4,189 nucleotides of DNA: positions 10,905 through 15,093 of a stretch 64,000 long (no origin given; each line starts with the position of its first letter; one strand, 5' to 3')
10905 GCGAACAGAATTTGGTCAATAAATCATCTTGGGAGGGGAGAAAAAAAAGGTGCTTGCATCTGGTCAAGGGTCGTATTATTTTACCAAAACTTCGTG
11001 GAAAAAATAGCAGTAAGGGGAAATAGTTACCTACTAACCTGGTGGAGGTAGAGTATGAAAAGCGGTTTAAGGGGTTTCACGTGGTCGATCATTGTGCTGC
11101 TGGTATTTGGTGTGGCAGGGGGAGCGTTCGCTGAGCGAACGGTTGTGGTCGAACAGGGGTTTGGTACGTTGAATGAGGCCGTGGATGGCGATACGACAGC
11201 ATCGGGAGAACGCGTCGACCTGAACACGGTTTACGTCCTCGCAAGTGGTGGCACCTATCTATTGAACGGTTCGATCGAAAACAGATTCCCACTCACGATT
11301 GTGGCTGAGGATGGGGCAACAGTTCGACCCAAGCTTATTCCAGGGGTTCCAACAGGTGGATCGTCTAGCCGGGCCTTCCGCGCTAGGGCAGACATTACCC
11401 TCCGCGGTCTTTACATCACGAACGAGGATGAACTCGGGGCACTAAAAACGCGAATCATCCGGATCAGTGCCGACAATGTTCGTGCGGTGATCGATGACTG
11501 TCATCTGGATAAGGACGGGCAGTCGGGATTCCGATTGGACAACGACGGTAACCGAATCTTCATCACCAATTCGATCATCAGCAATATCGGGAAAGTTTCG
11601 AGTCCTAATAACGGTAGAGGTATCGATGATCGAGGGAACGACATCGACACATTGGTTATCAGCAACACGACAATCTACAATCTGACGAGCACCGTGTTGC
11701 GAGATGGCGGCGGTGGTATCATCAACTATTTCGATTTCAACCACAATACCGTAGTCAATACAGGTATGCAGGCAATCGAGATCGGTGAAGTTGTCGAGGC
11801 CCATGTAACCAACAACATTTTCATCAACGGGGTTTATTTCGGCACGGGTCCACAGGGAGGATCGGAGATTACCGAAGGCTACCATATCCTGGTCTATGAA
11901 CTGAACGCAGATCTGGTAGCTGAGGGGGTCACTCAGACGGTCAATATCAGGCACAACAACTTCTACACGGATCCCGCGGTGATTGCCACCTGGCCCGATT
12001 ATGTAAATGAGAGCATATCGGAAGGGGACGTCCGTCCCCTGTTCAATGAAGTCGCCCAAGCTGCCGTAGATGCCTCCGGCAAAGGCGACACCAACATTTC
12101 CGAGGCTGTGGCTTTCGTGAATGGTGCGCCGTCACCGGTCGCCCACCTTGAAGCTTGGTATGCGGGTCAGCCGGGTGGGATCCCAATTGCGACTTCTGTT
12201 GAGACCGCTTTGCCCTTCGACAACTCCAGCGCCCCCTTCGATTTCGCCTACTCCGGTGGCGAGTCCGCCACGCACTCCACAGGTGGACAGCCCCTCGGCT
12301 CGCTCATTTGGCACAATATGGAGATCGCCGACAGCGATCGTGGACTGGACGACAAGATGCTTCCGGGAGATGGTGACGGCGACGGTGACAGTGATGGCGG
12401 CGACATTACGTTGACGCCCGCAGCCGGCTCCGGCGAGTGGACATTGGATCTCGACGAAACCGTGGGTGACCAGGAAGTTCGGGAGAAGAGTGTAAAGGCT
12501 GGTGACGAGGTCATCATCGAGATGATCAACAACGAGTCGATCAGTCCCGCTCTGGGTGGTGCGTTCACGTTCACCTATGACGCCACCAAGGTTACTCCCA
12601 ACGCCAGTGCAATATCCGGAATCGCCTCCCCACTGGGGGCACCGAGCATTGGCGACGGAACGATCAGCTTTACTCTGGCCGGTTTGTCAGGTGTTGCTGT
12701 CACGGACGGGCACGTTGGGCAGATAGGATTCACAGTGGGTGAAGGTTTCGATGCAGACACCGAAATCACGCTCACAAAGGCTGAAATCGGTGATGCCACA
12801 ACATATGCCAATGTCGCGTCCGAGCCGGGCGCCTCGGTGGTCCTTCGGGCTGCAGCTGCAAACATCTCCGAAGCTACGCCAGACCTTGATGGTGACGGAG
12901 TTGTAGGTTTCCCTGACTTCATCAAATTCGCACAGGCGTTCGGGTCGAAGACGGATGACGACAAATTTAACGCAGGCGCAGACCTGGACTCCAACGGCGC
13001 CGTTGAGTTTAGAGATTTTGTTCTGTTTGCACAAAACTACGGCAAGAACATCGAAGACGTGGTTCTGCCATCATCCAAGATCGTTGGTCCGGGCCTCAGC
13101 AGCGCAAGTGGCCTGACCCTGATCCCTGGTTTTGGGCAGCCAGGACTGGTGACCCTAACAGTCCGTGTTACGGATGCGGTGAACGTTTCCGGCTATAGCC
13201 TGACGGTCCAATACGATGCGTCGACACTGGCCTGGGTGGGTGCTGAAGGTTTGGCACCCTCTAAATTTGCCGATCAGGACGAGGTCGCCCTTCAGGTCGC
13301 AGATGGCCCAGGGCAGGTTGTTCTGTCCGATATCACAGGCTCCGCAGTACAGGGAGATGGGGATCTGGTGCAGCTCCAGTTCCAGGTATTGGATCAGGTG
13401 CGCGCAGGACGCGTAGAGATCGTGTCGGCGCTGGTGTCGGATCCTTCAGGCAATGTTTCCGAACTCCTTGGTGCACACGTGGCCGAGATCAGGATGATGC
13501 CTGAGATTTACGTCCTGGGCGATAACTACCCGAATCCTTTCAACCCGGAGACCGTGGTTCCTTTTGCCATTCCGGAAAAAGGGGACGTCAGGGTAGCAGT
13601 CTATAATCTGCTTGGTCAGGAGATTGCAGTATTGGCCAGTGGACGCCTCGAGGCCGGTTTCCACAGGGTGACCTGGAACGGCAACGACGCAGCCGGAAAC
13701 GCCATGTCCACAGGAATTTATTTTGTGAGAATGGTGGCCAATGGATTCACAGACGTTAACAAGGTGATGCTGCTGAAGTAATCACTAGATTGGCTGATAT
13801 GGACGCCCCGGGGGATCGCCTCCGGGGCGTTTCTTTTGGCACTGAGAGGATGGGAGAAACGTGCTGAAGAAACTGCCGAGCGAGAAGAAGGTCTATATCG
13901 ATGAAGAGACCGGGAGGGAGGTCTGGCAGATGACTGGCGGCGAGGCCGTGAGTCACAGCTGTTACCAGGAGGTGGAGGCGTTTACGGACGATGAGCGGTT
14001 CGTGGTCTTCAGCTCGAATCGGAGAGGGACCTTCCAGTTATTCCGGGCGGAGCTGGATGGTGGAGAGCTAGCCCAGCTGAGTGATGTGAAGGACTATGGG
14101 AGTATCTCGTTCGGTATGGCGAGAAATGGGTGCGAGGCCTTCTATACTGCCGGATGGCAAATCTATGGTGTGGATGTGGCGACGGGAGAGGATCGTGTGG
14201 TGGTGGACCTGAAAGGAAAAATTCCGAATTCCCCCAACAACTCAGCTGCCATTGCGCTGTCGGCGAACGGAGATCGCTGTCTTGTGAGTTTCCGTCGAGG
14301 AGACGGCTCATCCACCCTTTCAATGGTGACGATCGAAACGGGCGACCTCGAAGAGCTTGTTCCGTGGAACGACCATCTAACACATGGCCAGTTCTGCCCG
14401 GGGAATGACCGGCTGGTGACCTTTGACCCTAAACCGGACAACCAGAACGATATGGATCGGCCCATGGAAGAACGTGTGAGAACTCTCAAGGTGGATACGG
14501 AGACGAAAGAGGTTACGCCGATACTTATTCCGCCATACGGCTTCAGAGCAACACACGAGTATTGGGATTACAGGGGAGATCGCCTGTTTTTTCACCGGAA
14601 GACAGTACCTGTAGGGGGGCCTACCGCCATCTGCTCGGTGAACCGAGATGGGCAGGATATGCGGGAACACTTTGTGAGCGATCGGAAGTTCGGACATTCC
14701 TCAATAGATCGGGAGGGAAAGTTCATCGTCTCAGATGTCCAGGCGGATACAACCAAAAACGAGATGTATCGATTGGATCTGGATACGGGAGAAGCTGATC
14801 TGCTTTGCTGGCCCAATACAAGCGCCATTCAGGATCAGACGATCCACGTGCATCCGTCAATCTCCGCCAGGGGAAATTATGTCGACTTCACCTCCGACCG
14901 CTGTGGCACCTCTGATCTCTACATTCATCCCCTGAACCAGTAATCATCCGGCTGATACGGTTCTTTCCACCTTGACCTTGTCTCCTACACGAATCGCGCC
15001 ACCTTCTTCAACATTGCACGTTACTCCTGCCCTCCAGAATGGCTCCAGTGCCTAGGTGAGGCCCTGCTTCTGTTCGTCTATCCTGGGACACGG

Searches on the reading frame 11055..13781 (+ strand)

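Call 33: search_protein_families(library=pfam, proteins=[window:11055-13781:+], max_evalue=0.00001)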
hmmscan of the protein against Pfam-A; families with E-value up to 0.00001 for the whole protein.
window:11055-13781:+ (908 aa): 2 families
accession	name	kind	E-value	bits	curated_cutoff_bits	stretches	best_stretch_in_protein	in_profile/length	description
PF00963.24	Cohesin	-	4.2e-13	50.1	24.1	1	699-802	16-126/139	Cohesin domain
PF13860.13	FlgD_ig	-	2.1e-09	37.7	27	1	844-896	24-76/79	FlgD Ig-like domain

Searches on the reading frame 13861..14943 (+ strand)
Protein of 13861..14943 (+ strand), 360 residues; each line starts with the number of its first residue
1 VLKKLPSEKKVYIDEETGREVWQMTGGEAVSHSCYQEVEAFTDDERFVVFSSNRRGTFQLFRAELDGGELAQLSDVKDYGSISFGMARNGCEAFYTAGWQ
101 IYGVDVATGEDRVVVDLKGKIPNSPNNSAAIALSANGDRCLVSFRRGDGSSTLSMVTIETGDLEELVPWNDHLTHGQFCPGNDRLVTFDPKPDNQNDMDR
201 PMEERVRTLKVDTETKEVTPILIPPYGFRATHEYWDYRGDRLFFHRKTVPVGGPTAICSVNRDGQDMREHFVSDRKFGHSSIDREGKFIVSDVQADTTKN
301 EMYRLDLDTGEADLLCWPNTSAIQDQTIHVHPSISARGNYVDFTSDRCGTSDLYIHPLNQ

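Call 33: search_protein_families(library=pfam, proteins=[window:13861-14943:+], max_evalue=0.00001)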
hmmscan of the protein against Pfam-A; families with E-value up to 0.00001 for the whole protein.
window:13861-14943:+ (360 aa): 1 family
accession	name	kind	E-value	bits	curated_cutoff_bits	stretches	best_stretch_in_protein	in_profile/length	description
PF14583.12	Pectate_lyase22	-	1.2e-06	28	30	0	3-116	5-119/386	Oligogalacturonate lyase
